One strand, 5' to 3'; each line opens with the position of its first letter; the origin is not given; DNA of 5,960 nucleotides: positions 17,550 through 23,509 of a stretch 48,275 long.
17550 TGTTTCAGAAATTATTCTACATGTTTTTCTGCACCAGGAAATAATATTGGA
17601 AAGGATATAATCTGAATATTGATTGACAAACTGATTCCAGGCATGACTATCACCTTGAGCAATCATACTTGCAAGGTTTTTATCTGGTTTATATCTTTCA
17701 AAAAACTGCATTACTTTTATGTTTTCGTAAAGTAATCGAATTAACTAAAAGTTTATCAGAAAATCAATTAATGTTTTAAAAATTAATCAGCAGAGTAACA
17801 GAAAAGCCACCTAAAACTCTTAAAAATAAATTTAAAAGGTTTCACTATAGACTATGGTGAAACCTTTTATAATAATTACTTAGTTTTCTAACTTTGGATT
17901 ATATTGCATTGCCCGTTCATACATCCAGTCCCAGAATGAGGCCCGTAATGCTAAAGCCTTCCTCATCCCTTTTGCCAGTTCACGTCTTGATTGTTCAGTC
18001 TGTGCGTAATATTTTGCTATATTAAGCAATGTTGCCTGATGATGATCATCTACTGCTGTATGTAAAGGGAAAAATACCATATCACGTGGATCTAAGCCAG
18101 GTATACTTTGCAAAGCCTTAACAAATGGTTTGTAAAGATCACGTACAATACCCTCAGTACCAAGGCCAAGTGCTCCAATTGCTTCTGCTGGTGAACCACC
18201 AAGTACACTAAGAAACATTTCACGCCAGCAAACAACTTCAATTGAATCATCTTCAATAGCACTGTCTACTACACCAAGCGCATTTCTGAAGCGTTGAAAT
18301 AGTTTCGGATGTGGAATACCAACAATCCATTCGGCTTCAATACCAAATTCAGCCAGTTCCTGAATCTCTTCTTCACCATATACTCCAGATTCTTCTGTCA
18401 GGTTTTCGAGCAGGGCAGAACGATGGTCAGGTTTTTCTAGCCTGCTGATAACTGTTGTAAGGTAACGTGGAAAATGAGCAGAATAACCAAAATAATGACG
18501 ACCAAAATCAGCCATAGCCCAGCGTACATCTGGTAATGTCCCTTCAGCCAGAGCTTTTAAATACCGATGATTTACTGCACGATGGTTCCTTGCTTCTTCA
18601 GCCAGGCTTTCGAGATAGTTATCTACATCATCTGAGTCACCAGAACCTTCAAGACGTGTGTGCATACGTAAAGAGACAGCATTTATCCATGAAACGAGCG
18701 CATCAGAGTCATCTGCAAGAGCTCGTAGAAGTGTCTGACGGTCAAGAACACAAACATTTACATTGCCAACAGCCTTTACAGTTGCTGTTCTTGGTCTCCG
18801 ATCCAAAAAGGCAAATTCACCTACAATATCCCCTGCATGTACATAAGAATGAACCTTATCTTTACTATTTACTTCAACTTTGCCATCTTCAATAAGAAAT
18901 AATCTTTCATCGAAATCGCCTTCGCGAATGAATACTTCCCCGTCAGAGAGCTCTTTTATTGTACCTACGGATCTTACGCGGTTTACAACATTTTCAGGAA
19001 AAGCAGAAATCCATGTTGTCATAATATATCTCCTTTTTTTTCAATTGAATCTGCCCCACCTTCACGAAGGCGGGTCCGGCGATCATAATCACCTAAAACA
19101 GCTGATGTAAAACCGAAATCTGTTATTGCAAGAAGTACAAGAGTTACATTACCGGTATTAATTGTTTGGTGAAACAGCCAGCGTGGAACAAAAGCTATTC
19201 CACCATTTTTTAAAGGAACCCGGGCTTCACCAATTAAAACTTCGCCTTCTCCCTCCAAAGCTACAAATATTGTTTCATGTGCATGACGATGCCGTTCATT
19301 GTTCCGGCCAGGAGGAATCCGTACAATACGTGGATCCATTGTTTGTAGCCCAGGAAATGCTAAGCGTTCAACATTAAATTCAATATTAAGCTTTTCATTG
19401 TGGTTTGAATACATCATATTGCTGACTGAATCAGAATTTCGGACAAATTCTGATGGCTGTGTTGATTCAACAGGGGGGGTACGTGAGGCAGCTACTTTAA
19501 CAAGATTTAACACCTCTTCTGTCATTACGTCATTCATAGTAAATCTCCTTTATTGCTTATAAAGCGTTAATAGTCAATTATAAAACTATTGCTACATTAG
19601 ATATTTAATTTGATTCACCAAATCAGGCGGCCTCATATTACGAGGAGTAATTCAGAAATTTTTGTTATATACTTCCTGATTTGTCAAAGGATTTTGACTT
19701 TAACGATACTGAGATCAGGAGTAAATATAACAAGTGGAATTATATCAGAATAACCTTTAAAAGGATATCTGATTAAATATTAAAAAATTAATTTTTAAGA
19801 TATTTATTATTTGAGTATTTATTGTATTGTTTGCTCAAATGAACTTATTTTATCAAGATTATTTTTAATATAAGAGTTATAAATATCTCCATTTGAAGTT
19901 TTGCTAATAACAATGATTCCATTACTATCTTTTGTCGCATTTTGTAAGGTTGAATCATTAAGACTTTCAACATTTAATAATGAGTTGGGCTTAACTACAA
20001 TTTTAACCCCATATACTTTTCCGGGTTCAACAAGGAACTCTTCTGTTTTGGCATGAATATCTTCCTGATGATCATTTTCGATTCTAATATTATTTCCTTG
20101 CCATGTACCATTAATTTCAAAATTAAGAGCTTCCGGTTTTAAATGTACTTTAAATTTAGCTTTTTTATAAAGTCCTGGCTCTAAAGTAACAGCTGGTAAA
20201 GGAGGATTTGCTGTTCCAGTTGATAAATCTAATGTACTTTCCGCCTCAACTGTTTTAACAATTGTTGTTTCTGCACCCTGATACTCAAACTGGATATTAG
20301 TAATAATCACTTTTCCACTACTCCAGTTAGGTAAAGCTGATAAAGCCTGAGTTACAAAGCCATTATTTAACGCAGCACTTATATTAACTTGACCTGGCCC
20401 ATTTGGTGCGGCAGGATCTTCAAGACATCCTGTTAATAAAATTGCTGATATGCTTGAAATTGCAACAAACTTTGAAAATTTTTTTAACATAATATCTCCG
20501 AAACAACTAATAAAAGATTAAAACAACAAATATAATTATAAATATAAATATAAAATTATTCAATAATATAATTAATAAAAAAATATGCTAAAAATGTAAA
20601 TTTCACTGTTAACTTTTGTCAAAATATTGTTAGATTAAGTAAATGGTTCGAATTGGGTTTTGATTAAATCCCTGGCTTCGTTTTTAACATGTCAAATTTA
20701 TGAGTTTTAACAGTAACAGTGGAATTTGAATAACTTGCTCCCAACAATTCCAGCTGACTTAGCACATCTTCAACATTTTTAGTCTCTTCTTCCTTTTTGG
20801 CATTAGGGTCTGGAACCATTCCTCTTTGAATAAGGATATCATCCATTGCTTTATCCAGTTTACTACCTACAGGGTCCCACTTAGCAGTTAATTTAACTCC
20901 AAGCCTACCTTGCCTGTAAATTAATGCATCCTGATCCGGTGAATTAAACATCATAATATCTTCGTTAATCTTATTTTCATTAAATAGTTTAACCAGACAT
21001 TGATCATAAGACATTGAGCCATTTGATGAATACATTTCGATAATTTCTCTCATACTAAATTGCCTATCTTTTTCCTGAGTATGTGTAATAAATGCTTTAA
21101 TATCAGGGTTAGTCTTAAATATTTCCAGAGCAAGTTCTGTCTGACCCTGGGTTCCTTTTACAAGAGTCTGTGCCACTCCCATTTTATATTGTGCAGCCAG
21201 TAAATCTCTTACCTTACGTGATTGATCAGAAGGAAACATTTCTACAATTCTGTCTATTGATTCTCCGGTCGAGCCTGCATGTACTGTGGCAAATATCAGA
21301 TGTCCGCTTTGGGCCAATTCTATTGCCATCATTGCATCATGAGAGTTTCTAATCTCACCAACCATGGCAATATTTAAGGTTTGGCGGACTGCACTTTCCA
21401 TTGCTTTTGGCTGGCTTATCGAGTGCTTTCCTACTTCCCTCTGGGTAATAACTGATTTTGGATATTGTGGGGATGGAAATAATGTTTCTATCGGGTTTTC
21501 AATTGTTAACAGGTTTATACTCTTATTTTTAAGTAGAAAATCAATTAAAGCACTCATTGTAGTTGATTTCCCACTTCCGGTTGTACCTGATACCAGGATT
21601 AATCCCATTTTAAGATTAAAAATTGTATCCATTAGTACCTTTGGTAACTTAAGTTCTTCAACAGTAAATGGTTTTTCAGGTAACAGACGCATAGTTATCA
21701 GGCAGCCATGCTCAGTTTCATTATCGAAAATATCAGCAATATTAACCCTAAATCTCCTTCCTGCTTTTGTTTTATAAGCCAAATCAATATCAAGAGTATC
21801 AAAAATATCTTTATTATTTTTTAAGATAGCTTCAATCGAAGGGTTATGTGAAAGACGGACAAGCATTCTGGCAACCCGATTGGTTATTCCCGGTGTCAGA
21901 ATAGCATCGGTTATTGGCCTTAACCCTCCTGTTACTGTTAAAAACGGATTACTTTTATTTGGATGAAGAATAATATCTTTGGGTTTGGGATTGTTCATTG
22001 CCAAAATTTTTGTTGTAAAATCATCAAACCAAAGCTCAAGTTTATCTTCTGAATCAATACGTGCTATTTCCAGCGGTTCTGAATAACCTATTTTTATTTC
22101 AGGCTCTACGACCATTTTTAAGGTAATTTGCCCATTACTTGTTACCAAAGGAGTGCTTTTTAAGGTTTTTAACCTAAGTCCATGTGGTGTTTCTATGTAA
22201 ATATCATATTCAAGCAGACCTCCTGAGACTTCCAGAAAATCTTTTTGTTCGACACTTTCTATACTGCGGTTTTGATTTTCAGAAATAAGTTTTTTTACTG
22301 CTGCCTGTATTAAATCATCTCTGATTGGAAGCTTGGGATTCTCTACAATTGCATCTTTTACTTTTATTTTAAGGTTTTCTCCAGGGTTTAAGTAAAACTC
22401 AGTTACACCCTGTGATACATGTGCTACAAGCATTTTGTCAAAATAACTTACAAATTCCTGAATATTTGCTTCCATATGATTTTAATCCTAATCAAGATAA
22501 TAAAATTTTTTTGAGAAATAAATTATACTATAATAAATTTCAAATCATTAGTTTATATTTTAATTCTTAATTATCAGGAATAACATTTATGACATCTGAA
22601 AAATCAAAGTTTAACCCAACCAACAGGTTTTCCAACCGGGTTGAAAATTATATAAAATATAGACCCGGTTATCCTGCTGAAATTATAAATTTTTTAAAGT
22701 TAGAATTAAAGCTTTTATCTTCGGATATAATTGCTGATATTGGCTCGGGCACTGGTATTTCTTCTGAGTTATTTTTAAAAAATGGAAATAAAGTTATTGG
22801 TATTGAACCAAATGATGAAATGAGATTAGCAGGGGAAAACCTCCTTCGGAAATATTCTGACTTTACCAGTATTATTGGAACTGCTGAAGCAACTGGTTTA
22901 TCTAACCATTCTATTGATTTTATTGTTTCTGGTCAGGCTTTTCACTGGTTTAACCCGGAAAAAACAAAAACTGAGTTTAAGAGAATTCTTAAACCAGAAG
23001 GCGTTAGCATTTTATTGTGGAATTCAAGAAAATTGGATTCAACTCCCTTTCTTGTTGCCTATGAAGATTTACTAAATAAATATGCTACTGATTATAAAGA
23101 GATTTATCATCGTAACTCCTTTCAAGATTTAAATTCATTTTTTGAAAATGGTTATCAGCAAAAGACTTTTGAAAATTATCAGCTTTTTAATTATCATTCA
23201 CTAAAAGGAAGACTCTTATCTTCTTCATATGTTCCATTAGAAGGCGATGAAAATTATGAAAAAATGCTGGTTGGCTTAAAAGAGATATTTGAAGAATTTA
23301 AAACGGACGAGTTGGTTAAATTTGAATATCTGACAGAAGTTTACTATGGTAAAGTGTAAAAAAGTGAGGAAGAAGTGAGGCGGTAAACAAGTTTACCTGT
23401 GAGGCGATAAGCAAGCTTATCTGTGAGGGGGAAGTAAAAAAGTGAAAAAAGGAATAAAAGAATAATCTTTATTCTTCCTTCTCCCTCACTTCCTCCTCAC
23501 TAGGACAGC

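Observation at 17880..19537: Translationally coupled cupin + cNMP-binding/heme-oxygenase-like di-iron protein with atypical composition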

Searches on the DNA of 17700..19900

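Call 90: search_rna_families(source=window, start=17700, end=19900, threshold=evalue, max_evalue=1)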
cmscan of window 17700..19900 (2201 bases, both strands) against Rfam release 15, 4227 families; matches with E-value up to 1: 0.
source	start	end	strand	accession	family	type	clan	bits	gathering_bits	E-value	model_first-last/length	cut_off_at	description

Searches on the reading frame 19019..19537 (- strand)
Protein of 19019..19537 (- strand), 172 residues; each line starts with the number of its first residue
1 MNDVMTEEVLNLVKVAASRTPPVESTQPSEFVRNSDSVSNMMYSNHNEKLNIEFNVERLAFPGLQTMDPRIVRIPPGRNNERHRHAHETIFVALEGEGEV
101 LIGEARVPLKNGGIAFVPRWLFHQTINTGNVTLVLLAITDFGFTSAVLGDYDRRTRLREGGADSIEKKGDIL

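Call 4: search_protein_families(library=pfam, proteins=[window:19019-19537:-], max_evalue=0.1)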
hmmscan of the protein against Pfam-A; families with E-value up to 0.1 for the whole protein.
window:19019-19537:- (172 aa): 7 families
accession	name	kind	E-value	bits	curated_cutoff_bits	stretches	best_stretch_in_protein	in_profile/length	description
PF07883.17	Cupin_2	-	4e-15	55.7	27.2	1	71-138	2-69/70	Cupin domain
PF02041.22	Auxin_BP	-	0.00079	19.6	21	1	62-125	39-104/167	Auxin binding protein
PF02311.25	AraC_binding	-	0.0028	17.8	21.1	1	76-126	12-62/135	AraC-like ligand binding domain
PF01050.24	MannoseP_isomer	-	0.02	15.5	23.6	1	74-138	35-100/116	Mannose-6-phosphate isomerase C-terminal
PF05899.18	Cupin_3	-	0.021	15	23.5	1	71-121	11-60/74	EutQ-like cupin domain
PF21621.3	MPI_cupin_dom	-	0.062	13.7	27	1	84-126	26-68/79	Mannose-6-phosphate isomerase, cupin domain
PF12973.13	Cupin_7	-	0.07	13.4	27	1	71-105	37-71/105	ChrR Cupin-like domain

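Call 5: search_protein_families(library=ncbifam, proteins=[window:19019-19537:-], max_evalue=0.1)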
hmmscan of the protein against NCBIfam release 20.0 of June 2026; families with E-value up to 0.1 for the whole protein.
window:19019-19537:- (172 aa): 3 families
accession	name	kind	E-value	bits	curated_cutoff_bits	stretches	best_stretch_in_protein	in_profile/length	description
NF049978.1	AminoSalDhMabB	equivalog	4.2e-07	29.7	650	1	52-166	234-346/351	5-aminosalicylate 1,2-dioxygenase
TIGR02272.1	gentisate_1_2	equivalog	1.8e-06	27.1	442.1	1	36-127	220-311/336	gentisate 1,2-dioxygenase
NF007693.0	PRK10371.1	equivalog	0.04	13.1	253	1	74-132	40-98/309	transcriptional regulator MelR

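Call 29: search_solved_structures(query=window:19019-19537:-, max_evalue=10, show_alignments=3)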
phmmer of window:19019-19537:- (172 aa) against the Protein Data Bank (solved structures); distinct sequences matched with E-value up to 10: 45.
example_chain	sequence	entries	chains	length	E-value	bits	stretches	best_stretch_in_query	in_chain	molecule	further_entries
3bu7_A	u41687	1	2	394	2.3e-07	33.8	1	64-143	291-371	Gentisate 1,2-dioxygenase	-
2d40_A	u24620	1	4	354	4.5e-07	32.9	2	71-140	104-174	putative gentisate 1,2-dioxygenase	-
4fag_A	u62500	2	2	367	1.8e-05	27.7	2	69-141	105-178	Gentisate 1,2-dioxygenase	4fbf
3nst_A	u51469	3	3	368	2e-05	27.5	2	69-141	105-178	Gentisate 1,2-dioxygenase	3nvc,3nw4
4fah_A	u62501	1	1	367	2.2e-05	27.4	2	71-141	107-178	Gentisate 1,2-dioxygenase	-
2phd_A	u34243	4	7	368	2.3e-05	27.4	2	71-141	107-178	Gentisate 1,2-dioxygenase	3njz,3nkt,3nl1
1o4t_A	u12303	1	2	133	6.5e-05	25.9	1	72-138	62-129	putative oxalate decarboxylase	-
1j3p_A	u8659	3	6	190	0.00051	23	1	88-139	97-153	Phosphoglucose Isomerase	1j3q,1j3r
4rd7_A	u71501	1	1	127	0.00071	22.5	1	73-134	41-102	Cupin 2 conserved barrel domain protein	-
2vqa_A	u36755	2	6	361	0.0011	21.9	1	60-140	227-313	SLL1358 PROTEIN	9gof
3kgz_A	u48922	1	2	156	0.0012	21.8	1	68-138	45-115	Cupin 2 conserved barrel domain protein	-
3jzv_A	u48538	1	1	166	0.0016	21.4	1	66-129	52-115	uncharacterized protein Rru_A2000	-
4lta_A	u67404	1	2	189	0.0017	21.3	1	87-139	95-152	Glucose-6-phosphate isomerase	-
3l2h_A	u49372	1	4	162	0.0019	21.1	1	62-140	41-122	Putative sugar phosphate isomerase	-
1lr5_A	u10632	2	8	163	0.0019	21.1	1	59-107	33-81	Auxin binding protein 1 | auxin-binding protein 1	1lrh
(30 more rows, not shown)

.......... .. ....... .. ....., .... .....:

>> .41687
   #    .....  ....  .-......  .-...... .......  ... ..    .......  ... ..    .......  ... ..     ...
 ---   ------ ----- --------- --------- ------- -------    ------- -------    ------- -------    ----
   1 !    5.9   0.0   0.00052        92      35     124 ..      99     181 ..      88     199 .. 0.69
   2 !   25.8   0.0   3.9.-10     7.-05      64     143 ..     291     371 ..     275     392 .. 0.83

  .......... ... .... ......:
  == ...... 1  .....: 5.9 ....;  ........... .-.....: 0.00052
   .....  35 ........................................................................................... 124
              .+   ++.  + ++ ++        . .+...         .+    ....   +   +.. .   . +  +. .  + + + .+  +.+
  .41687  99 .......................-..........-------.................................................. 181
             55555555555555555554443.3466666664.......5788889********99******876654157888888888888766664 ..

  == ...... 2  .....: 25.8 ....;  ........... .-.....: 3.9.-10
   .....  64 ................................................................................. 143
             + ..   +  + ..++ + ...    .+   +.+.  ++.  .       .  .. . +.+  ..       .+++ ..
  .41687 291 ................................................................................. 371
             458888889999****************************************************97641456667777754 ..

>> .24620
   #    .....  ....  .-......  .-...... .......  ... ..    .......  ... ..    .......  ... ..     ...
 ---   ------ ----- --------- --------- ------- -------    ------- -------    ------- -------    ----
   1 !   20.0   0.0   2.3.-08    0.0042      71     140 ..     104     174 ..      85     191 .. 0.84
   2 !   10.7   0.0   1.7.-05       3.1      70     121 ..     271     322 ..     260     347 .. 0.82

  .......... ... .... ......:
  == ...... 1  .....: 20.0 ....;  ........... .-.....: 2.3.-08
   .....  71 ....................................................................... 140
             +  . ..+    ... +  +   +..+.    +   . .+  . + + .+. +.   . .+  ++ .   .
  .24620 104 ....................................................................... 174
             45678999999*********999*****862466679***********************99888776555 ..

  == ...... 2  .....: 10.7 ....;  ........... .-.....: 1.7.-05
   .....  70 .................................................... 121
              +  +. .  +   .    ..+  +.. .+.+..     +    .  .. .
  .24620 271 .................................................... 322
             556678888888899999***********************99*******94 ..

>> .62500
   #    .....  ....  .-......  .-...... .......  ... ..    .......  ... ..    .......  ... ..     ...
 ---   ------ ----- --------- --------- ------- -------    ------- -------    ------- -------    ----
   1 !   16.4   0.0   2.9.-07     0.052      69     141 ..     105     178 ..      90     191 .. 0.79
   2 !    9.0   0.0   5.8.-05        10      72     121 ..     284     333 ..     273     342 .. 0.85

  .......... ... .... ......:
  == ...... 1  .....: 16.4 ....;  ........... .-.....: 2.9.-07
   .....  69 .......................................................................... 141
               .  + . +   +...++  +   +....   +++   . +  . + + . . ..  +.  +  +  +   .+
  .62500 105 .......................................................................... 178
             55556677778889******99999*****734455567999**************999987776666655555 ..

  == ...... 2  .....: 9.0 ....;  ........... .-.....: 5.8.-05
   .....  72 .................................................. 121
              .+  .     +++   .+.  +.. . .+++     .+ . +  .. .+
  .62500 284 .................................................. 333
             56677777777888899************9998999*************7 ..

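Call 44: search_solved_structures(query=A2, max_evalue=1)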
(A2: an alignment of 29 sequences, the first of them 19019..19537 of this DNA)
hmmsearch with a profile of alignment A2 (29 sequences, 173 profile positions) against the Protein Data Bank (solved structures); distinct sequences matched with E-value up to 1: 81 (the best 60 are shown).
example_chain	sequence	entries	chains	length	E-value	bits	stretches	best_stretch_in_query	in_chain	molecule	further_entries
3bu7_A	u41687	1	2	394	3.5e-10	43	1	68-144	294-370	Gentisate 1,2-dioxygenase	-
2d40_A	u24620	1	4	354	3.9e-09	39.6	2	70-132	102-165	putative gentisate 1,2-dioxygenase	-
5zbe_A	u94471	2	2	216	7.1e-09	38.7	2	72-138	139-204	Cupin domain protein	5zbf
4fag_A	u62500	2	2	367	1.8e-08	37.4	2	75-131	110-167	Gentisate 1,2-dioxygenase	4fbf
3nst_A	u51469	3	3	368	2e-08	37.3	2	75-131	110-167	Gentisate 1,2-dioxygenase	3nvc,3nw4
4fah_A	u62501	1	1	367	2.1e-08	37.2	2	76-131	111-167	Gentisate 1,2-dioxygenase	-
2phd_A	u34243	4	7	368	2.1e-08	37.2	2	76-131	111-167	Gentisate 1,2-dioxygenase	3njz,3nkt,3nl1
2vqa_A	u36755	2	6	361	6.7e-08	35.5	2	60-138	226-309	SLL1358 PROTEIN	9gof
3ibm_A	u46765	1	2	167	9.2e-08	35.1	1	62-142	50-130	Cupin 2, conserved barrel domain protein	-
4met_A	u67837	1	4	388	1.7e-07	34.2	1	59-140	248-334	Oxalate decarboxylase OxdC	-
6ufi_A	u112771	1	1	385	1.7e-07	34.2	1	59-140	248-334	Cupin domain-containing protein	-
5hi0_A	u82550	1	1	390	1.8e-07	34.2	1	59-140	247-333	Oxalate decarboxylase OxdC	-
2uya_A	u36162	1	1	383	1.8e-07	34.2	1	59-140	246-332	OXALATE DECARBOXYLASE OXDC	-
2uy8_A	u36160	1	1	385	1.8e-07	34.1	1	59-140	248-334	OXALATE DECARBOXYLASE OXDC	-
3s0m_A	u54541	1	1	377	1.9e-07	34.1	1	59-140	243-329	Oxalate decarboxylase oxdC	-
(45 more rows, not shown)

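Call 49: predict_structure(alignment_id=A2)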
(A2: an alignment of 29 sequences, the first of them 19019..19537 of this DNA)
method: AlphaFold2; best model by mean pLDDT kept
length: 172 residues; sequences in the alignment: 29
mean_pLDDT: 84.7   pTM: 0.78
mean pLDDT of the five models: 84.7, 81.5, 81.0, 77.9, 77.0
residues with pLDDT >= 90: 87; 70-90: 60; 50-70: 11; < 50: 14
segments of 3 or more residues with pLDDT < 50: 160-172
pLDDT, mean of each block of 10 residues (from residue 1): 75 89 88 87 94 94 88 97 84 97 97 93 96 95 75 60 41 33
secondary structure, 60 per line:
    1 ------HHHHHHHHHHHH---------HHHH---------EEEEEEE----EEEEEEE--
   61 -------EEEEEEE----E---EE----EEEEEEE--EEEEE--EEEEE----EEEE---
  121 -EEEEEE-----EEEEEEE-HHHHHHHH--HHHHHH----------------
elements in order: H7-18 H28-31 E41-47 E52-58 E68-74 E89-95 E98-102 E105-109 E114-117 E122-127 E133-139 H141-148 H151-156

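Call 53: fold_search(model_id=the predicted structure, library=pdb)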
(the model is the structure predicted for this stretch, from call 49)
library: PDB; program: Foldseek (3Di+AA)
matches with E <= 10: 1936; with E <= 0.001: 651
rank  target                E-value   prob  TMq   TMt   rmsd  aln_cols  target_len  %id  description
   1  3kgz_A                3.9e-09  1.00  0.51  0.60   2.4       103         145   24  Crystal structure of a cupin 2 conserved barrel domain protein from Rhodopseudomonas palustris (released 2009-11-24)
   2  1v70                  1.1e-08  1.00  0.45  0.72   4.8       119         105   22  Crystal Structure of probable antibiotics synthesis protein from Thermus thermophilus HB8 (released 2004-12-14)
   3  4rd7                  2.2e-08  1.00  0.46  0.66   7.2       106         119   22  The crystal structure of a Cupin 2 conserved barrel domain protein from Salinispora arenicola CNS-205 (released 2014-10-01)
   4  8awn                  2.2e-08  1.00  0.46  0.69   5.9       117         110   16  Crystal structure of a manganese-containing cupin (tm1459) from Thermotoga maritima, variant C106Q (released 2023-03-08)
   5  3jzv                  3.8e-08  1.00  0.54  0.62   6.1       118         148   17  Crystal structure of Rru_A2000 from Rhodospirillum rubrum: A cupin-2 domain. (released 2009-10-13)
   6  8awo_B                4.0e-08  1.00  0.48  0.72   5.3       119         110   16  Crystal structure of a manganese-containing cupin (tm1459) from Thermotoga maritima, variant AIFQ (Y7A/M38I/Y83F/C106Q (released 2023-03-08)
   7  3l2h_C                4.5e-08  1.00  0.52  0.56   3.9       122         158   23  Crystal structure of Putative sugar phosphate isomerase (AFE_0303) from Acidithiobacillus ferrooxidans ATCC 23270 at 1 (released 2009-12-29)
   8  9jew_B                4.7e-08  1.00  0.47  0.69   6.0       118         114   16  Crystal structure of a cupin protein (tm1459, C106V mutant) in iron (Fe) substituted form (released 2025-05-07)
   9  4fbf                  6.3e-08  1.00  0.51  0.26   1.8       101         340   19  Crystal Structure of the Salicylate 1,2-dioxygenase from Pseudoaminobacter salicylatoxidans W104Y mutant (released 2012-09-26)
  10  1vj2_A                7.0e-08  1.00  0.47  0.69   5.9       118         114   16  Crystal structure of a novel family of manganese-containing cupin (tm1459) from thermotoga maritima at 1.65 A resoluti (released 2003-12-09)
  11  4mv2_A                7.4e-08  1.00  0.49  0.68   8.4       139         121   17  Crystal structure of plu4264 protein from Photorhabdus luminescens (released 2013-10-02)
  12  8zyh_B                7.8e-08  1.00  0.47  0.68   5.9       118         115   14  Crystal structure of a cupin protein (tm1459, I49C-4py/H52A/H54A/C106D mutant) in copper (Cu) substituted form (released 2024-09-04)
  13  4mv2_B                8.3e-08  1.00  0.49  0.68   8.0       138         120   17  Crystal structure of plu4264 protein from Photorhabdus luminescens (released 2013-10-02)
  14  9jew_A                9.2e-08  1.00  0.45  0.64   6.4       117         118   16  Crystal structure of a cupin protein (tm1459, C106V mutant) in iron (Fe) substituted form (released 2025-05-07)
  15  8zyg_B                9.7e-08  1.00  0.52  0.75   3.1       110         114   16  Crystal structure of a cupin protein (tm1459, I49C-4py/H52A/C106D mutant) in copper (Cu) substituted form (released 2024-09-04)
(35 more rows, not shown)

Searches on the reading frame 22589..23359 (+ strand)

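Call 20: search_protein_families(library=pfam, proteins=[window:22589-23359:+], max_evalue=0.01)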
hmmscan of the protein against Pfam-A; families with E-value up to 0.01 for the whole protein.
window:22589-23359:+ (256 aa): 5 families
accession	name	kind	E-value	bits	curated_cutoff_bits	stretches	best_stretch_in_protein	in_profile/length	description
PF08241.18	Methyltransf_11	-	1.4e-15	58.1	21.2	1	50-141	2-94/95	Methyltransferase domain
PF13649.12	Methyltransf_25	-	2.4e-11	44.6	27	1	48-138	1-97/97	Methyltransferase domain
PF08242.18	Methyltransf_12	-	4.5e-07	30.9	30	1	50-139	2-97/98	Methyltransferase domain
PF13489.12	Methyltransf_23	-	1.5e-06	28.5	27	1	21-180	1-131/164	Methyltransferase domain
PF13847.12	Methyltransf_31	-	6.4e-05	23.1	27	1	47-141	6-108/145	Methyltransferase domain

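Call 21: search_protein_families(library=ncbifam, proteins=[window:22589-23359:+], max_evalue=0.01)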
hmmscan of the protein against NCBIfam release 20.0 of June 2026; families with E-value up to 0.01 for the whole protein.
window:22589-23359:+ (256 aa): 9 families
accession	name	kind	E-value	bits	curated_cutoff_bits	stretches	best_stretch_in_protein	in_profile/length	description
TIGR02072.1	BioC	equivalog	2.1e-11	44.1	184.95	1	44-141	34-131/244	malonyl-ACP O-methyltransferase BioC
NF045667.1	MTase_DVU1556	equivalog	2.2e-07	30.5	155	1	40-140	18-117/213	DVU_1556 family methyltransferase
NF043040.1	corrin_prot_MT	hypoth_equivalog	1.6e-05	24.5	180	1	46-139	43-144/216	corrinoid protein-associated methyltransferase CpaM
NF052510.1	methyltran_MpqE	exception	0.00021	20.7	335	1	44-149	46-158/234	methyl-plastoquinone biosynthesis methyltransferase MpqE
TIGR01934.1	MenG_MenH_UbiE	subfamily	0.0003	20.2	158.35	1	45-146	40-145/223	ubiquinone/menaquinone biosynthesis methyltransferase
NF047649.1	MTase_UXPK_star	exception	0.00031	19.8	460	1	44-140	77-179/283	methyltransferase/UXPK-star double selenoprotein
NF001244.0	PRK00216.1-5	equivalog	0.00046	19.5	216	1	44-143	48-154/236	bifunctional demethylmenaquinone methyltransferase/2-methoxy-6-polyprenyl-1,4-benzoquinol methylase UbiE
NF008823.0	PRK11873.1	subfamily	0.0006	19.4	263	1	42-138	75-177/272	arsenite methyltransferase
NF011529.0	PRK14968.1-3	equivalog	0.0016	17.9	162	1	29-77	19-67/198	putative methyltransferase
